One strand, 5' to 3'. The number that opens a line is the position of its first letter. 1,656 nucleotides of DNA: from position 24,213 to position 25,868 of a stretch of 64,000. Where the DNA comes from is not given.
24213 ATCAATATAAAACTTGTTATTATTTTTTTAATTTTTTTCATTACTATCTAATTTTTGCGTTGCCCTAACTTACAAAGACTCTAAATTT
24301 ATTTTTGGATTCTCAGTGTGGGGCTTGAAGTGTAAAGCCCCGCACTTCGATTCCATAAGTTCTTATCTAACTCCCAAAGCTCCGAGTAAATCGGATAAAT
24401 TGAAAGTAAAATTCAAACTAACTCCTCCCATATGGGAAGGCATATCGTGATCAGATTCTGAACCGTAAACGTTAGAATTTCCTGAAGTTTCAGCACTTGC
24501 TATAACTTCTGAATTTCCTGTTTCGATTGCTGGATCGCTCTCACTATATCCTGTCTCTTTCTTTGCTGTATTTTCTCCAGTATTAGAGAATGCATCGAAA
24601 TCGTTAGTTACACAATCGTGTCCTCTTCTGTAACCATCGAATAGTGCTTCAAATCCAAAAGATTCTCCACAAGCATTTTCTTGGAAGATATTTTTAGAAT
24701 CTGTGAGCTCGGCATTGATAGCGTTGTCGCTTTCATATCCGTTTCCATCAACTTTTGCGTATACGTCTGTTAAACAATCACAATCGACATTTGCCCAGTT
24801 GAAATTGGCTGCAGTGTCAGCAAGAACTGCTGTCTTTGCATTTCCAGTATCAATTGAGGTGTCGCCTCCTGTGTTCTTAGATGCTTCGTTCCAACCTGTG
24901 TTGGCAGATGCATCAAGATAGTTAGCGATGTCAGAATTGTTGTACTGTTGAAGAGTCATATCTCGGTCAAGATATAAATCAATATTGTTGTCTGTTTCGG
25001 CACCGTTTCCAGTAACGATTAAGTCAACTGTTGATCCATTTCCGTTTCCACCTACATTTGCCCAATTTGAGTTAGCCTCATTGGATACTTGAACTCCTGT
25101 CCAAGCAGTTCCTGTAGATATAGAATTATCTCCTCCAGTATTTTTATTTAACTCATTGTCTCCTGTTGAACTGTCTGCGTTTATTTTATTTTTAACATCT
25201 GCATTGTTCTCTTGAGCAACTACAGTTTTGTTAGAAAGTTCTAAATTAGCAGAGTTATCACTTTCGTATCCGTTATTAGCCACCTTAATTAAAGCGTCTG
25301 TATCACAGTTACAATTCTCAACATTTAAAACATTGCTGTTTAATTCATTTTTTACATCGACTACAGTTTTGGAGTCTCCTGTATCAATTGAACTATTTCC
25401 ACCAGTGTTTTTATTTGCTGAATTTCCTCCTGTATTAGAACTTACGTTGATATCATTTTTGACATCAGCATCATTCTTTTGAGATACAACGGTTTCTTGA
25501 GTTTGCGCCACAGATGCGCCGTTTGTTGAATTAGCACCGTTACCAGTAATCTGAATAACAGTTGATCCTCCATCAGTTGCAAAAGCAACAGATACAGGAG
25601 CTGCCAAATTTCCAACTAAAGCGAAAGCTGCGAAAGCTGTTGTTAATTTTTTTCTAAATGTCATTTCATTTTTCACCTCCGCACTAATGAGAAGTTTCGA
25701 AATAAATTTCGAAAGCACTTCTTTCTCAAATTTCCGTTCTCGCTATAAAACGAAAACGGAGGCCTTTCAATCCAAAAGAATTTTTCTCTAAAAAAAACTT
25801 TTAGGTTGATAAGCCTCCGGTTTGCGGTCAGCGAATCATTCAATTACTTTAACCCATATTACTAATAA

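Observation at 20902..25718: Three adjacent giant Asn/Thr/Gly-rich surface proteins built from a shared ~40-90-aa '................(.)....' repeat module, next to a sortase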

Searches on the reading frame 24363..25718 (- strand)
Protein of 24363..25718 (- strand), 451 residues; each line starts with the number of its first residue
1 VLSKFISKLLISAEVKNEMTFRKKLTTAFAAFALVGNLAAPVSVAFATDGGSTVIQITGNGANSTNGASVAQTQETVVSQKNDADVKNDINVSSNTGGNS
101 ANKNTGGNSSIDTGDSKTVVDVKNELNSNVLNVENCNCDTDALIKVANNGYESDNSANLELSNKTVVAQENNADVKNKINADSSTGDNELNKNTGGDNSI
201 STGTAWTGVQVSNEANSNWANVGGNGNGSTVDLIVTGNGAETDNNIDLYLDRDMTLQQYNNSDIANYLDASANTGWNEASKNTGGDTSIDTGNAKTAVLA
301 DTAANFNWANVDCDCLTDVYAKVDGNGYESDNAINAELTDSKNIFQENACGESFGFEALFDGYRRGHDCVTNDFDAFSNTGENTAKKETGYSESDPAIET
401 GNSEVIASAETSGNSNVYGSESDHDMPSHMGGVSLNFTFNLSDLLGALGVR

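Call 3: search_protein_families(library=pfam, proteins=[window:24363-25718:-], max_evalue=1)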
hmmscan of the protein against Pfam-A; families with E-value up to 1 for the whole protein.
window:24363-25718:- (451 aa): 0 families

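Call 4: search_protein_families(library=ncbifam, proteins=[window:24363-25718:-], max_evalue=1)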
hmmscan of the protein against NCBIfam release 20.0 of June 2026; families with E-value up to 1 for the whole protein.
window:24363-25718:- (451 aa): 0 families

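Call 9: find_homologous_proteins(query=window:24363-25718:-)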
Query window:24363-25718:- (451 aa): 428 proteins with E <= 0.001 among 8000 candidates; the best 120 are listed.
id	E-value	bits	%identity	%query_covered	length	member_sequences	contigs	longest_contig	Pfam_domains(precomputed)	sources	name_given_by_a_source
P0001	1.0e-264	896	97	96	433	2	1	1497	-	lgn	-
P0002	2.3e-193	661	74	96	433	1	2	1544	-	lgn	-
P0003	4.0e-142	492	63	85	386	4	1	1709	-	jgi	jgi:hypothetical protein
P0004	1.6e-118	414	51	95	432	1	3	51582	-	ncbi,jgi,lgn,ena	-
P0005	6.9e-115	402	54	95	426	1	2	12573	-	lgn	-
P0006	3.2e-112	394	51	94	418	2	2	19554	-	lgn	-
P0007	6.4e-112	393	50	95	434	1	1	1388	-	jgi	jgi:hypothetical protein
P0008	3.3e-111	390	49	96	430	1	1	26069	-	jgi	jgi:hypothetical protein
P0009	1.1e-110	389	50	96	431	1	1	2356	-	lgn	-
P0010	2.7e-110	387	45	91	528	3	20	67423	-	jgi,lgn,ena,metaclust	metaclust:\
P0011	7.3e-110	386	51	95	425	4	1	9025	-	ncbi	-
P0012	1.4e-109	385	50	96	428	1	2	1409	-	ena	-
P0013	3.3e-109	384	51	96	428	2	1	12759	-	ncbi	-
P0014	8.0e-109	382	50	96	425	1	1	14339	-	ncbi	-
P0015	9.2e-109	382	50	95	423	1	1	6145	-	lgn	-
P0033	1.6e-87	312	43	93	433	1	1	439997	-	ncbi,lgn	-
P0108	2.2e-65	239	40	96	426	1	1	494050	-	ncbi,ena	-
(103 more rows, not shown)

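Call 16: search_solved_structures(query=A2, max_evalue=1, show_alignments=2)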
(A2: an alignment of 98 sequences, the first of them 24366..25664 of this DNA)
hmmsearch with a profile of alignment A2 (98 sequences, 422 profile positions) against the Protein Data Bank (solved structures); distinct sequences matched with E-value up to 1: 0.

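Call 17: find_encoding_contigs(protein=P0033, flank=10000, max_places=2)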
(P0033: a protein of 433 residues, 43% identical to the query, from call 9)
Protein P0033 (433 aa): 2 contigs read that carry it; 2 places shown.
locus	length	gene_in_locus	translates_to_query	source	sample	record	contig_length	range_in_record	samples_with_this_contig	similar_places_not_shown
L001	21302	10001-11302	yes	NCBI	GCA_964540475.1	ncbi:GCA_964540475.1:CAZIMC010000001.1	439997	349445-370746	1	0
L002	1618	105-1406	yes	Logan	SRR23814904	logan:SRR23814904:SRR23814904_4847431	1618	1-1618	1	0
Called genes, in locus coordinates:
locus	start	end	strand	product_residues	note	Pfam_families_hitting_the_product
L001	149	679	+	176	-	PF00254:FKBP_C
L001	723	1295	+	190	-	PF09335:VTT_dom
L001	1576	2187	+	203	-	PF13399:LytR_C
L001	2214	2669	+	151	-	-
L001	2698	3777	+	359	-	PF03462:PCRF, PF00472:RF-1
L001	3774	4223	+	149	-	-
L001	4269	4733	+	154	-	-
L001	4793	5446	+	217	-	PF02463:SMC_N (weak), PF20720:nSTAND3 (weak), PF00005:ABC_tran, PF13401:AAA_22 (weak), PF13304:AAA_21 (weak)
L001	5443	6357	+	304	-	PF18075:FtsX_ECD, PF02687:FtsX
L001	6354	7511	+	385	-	PF24568:CC_PcsB (weak), PF01551:Peptidase_M23 (faint)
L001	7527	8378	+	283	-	-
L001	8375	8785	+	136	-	PF04892:VanZ-LLP1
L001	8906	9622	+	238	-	-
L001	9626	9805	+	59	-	PF10055:DUF2292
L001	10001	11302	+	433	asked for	-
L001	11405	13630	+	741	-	-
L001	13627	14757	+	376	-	-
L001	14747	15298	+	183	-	PF04203:Sortase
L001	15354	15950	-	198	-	-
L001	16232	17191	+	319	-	PF00188:CAP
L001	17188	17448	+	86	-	-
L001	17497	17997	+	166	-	PF04308:RNaseH_like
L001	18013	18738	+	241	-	PF00483:NTP_transferase, PF12804:NTP_transf_3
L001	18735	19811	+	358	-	PF01073:3Beta_HSD, PF01370:Epimerase, PF02719:Polysacc_synt_2, PF04321:RmlD_sub_bind, PF07993:NAD_binding_4, PF13460:NAD_binding_10, PF16363:GDP_Man_Dehyd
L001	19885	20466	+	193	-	PF00908:dTDP_sugar_isom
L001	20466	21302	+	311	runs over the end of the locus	PF04321:RmlD_sub_bind, PF01370:Epimerase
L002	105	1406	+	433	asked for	-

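Call 18: find_encoding_contigs(protein=P0108, flank=10000, max_places=2)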
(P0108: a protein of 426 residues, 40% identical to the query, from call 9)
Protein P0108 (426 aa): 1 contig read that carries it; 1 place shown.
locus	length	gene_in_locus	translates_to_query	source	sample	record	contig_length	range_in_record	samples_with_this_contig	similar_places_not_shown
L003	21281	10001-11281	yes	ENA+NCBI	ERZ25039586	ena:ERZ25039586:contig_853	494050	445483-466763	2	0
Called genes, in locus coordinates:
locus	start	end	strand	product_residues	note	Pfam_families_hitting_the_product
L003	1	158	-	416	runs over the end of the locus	PF09992:NAGPA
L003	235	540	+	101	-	PF02604:PhdYeFM_antitox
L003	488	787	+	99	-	PF05016:ParE_toxin, PF15781:ParE-like_toxin (weak)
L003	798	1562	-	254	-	PF01978:TrmB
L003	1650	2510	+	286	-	PF00497:SBP_bac_3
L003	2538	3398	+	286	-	PF00497:SBP_bac_3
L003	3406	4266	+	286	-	PF00497:SBP_bac_3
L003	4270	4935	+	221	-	PF00528:BPD_transp_1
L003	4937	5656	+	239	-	PF00005:ABC_tran, PF13304:AAA_21 (faint)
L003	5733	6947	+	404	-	PF06925:MGDG_synth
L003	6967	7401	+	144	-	-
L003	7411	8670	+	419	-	PF13439:Glyco_transf_4, PF13477:Glyco_trans_4_2, PF13579:Glyco_trans_4_4, PF20706:GT4-conflict (weak), PF00534:Glycos_transf_1, PF13692:Glyco_trans_1_4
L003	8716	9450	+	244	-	-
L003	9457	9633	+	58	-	PF10055:DUF2292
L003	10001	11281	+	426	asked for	-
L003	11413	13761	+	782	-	-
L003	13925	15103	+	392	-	-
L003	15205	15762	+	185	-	PF04203:Sortase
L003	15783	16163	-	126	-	-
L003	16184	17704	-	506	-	-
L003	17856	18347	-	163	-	-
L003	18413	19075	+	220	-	PF00730:HhH-GPD, PF00633:HHH (weak)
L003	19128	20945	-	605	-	PF00009:GTP_EFTU, PF01926:MMR_HSR1 (weak), PF22042:EF-G_D2, PF03144:GTP_EFTU_D2, PF14492:EFG_III (weak), PF00679:EFG_C, PF21018:BipA_C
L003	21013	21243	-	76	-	-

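Call 25: predict_structure(alignment_id=A2)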
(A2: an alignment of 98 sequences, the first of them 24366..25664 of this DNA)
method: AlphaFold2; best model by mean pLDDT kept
length: 433 residues; sequences in the alignment: 98
mean_pLDDT: 80.5   pTM: 0.72
mean pLDDT of the five models: 80.5, 80.3, 78.4, 78.0, 60.5
residues with pLDDT >= 90: 167; 70-90: 172; 50-70: 44; < 50: 50
segments of 3 or more residues with pLDDT < 50: 1-32, 406-421
pLDDT, mean of each block of 10 residues (from residue 1): 30 35 40 73 84 87 91 91 84 91 90 80 86 90 91 94 92 87 93 91 79 88 90 91 94 92 86 93 90 78 89 90 90 62 59 94 87 83 92 86 55 42 59 53
secondary structure, 60 per line:
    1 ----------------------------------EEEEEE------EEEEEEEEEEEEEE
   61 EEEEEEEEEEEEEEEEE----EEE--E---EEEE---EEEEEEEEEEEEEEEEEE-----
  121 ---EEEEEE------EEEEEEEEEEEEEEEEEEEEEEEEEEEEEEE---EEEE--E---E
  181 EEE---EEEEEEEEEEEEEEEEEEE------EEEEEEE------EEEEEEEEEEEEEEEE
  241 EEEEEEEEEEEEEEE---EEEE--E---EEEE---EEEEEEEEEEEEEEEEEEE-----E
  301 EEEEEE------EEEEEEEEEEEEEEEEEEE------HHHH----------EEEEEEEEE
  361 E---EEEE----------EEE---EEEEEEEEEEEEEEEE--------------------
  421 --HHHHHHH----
elements in order: E35-40 E47-77 E82-84 E91-94 E98-115 E124-129 E136-166 E170-173 E180-183 E187-205 E212-218 E225-255 E259-262 E269-272 E276-294 E300-306 E313-331 H338-341 E352-361 E365-368 E379-381 E385-400 H423-429
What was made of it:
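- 24363..25664 (-): Protein A (433 aa from the ATG at 25664; the ORF lister starts it at GTG 25718). It is secreted and has no anchor. It has a signal peptide, 4 modules, and a conserved acidic/amphipathic C-terminus ...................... AF2 gives pLDDT 80.5 and pTM 0.72, all-beta (call 25).
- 24450..24746 (-): A, module 4, split by a Cys-flanked insertion of about 20 aa. The loop has low pLDDT (call 25).
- Fold: the AF2 model of A has pLDDT 80.5 and pTM 0.72 and is all-beta (call 25). The AF2 models are confident (call 25).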

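Call 27: fold_search(model_id=the predicted structure, library=pdb)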
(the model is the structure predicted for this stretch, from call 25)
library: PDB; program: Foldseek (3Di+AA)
matches with E <= 10: 114; with E <= 0.001: 0
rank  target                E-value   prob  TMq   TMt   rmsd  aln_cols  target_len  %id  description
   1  9u4u_A                1.2e-01  0.02  0.05  0.11  39.0       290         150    9  Structure of the functional amyloid FapC from Pseudomonas sp.UK4 (released 2025-08-06)
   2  2zu0_A                2.0e-01  0.02  0.07  0.07  41.7       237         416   11  Crystal structure of SufC-SufD complex involved in the iron-sulfur cluster biosynthesis (released 2009-03-10)
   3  6n2b_A                3.0e-01  0.01  0.05  0.05  38.8       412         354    9  The Crystal Structure of Caldicellulosiruptor kristjanssonii Tapirin C-terminal domain (released 2018-12-19)
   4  5awg_F                3.9e-01  0.01  0.05  0.06  41.3       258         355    9  Crystal structure of Hg-bound SufB-SufC-SufD complex from Escherichia coli (released 2015-11-11)
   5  1vh4_B                5.5e-01  0.01  0.07  0.07  41.5       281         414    7  Crystal structure of a stabilizer of iron transporter (released 2003-12-30)
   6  7o78_B                5.5e-01  0.01  0.05  0.04  41.4       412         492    9  Structure of the PL6 family chondroitinase B from Pseudopedobacter saltans, Pedsa3807 (released 2021-07-28)
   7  7o7a_B                5.8e-01  0.00  0.04  0.04  42.0       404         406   13  Structure of the PL6 family alginate lyase Pedsa0632 from Pseudopedobacter saltans (released 2021-07-28)
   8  1k5c                  6.1e-01  0.00  0.04  0.05  42.1       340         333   10  Endopolygalacturonase I from Stereum purpureum at 0.96 A resolution (released 2002-06-05)
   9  2zu0_B                6.4e-01  0.01  0.05  0.05  41.5       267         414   12  Crystal structure of SufC-SufD complex involved in the iron-sulfur cluster biosynthesis (released 2009-03-10)
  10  4kh3                  6.4e-01  0.00  0.05  0.05  48.6       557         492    9  Structure of a bacterial self-associating protein (released 2014-01-15)
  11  5ny0                  6.7e-01  0.00  0.04  0.05  42.1       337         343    9  L. reuters 100-23 SRRP (released 2018-03-21)
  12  5awf_E                7.0e-01  0.01  0.07  0.07  38.5       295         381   12  Crystal structure of SufB-SufC-SufD complex from Escherichia coli (released 2015-11-11)
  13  5awf_A                7.0e-01  0.01  0.07  0.07  42.2       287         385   10  Crystal structure of SufB-SufC-SufD complex from Escherichia coli (released 2015-11-11)
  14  8egr_A                7.0e-01  0.00  0.04  0.04  40.4       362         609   10  Upper tail structure of Staphylococcus phage Andhra (released 2022-12-14)
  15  5awf_B                8.2e-01  0.01  0.05  0.06  41.1       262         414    8  Crystal structure of SufB-SufC-SufD complex from Escherichia coli (released 2015-11-11)
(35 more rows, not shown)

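Call 33: find_related_loci(query=A3, collection=genome_contigs, flank=8000)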
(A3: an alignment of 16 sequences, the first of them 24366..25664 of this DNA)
Query A3 (433 aa) in genome_contigs; peptide patterns used: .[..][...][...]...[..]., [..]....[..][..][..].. (x = any residue, [..] = any of these).
131 stretches matched a pattern; 50 encode a relative of the query (tblastn E <= 1e-3); 50 distinct loci.
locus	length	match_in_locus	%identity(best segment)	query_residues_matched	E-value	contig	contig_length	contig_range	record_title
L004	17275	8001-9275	51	3-432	8e-119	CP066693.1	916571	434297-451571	MAG: Candidatus Woesebacteria bacterium isolate NC_groundwater_896_Pr1_S2p5_35_35 chromosome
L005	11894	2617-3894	51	3-433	3e-118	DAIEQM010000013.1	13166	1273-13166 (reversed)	MAG TPA_asm: Candidatus Woesebacteria bacterium isolate clean1188 k141_2451222, whole genome shotgun sequence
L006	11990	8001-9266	49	2-432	1e-113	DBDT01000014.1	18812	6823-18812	MAG TPA_asm: Candidatus Woesebacteria bacterium UBA925 UBA925_contig_1202, whole genome shotgun sequence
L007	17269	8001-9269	47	2-423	6e-94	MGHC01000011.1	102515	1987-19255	MAG: Candidatus Woesebacteria bacterium RIFCSPLOWO2_01_FULL_39_10 rifcsplowo2_01_scaffold_2422, whole genome shotgun seq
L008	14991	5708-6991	46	3-423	3e-93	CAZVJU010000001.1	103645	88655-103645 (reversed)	MAG TPA_asm: uncultured Gammaproteobacteria bacterium isolate SRP050083_co3_9 genome assembly, contig: NODE_59_length_10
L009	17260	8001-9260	43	1-422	9e-92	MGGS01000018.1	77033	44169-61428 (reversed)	MAG: Candidatus Woesebacteria bacterium RIFCSPHIGHO2_02_FULL_42_20 rifcsphigho2_02_scaffold_555, whole genome shotgun se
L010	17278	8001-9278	41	3-424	2e-90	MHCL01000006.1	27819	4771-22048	MAG: Candidatus Chisholmbacteria bacterium RIFCSPLOWO2_01_FULL_49_14 rifcsplowo2_01_scaffold_12655, whole genome shotgun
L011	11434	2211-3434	44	3-422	1e-89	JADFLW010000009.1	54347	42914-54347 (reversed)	MAG: Patescibacteria group bacterium isolate B55T1B8 B55T1B8_NODE775, whole genome shotgun sequence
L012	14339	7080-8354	50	1-433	4e-118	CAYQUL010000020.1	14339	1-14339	MAG TPA_asm: uncultured Gammaproteobacteria bacterium isolate SRP342105_co1_495 genome assembly, contig: NODE_5709_lengt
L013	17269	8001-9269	45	4-430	4e-86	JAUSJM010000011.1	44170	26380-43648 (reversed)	MAG: bacterium isolate E14_metabat.bin.301 E14_k141_1464407, whole genome shotgun sequence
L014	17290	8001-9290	43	1-423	5e-86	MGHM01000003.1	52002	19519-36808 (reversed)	MAG: Candidatus Woesebacteria bacterium RIFCSPLOWO2_01_FULL_44_24b rifcsplowo2_01_scaffold_1267, whole genome shotgun se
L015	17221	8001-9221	44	3-430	2e-84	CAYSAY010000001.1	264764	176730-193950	MAG TPA_asm: uncultured Gammaproteobacteria bacterium isolate ERP113451_co1_283 genome assembly, contig: NODE_7_length_2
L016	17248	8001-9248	42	3-423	9e-84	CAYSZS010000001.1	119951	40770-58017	MAG TPA_asm: uncultured Gammaproteobacteria bacterium isolate SRP050083_co1_18 genome assembly, contig: NODE_18_length_1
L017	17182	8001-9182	46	4-418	2e-83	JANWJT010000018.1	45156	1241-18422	MAG: Candidatus Microgenomates bacterium isolate CRAIB_MAG74 c_000000099751, whole genome shotgun sequence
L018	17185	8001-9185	46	3-401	2e-82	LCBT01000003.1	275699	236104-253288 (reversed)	MAG: Candidatus Daviesbacteria bacterium GW2011_GWA1_41_61 UU73_C0003, whole genome shotgun sequence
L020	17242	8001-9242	44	3-420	3e-81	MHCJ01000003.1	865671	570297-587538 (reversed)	MAG: Candidatus Chisholmbacteria bacterium RIFCSPHIGHO2_01_FULL_52_32 rifcsphigho2_01_scaffold_32, whole genome shotgun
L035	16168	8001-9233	37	3-433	2e-60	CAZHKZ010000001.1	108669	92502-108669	MAG TPA_asm: uncultured Gammaproteobacteria bacterium isolate SRP278252_co2_13 genome assembly, contig: NODE_244_length_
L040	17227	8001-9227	40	3-427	7e-59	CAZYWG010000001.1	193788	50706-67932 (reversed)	MAG TPA_asm: uncultured Gammaproteobacteria bacterium isolate SRP200132_co1_187 genome assembly, contig: NODE_53_length_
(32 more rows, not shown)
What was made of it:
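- Tried and rejected: It was repeated with 16 sequences (call 33).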
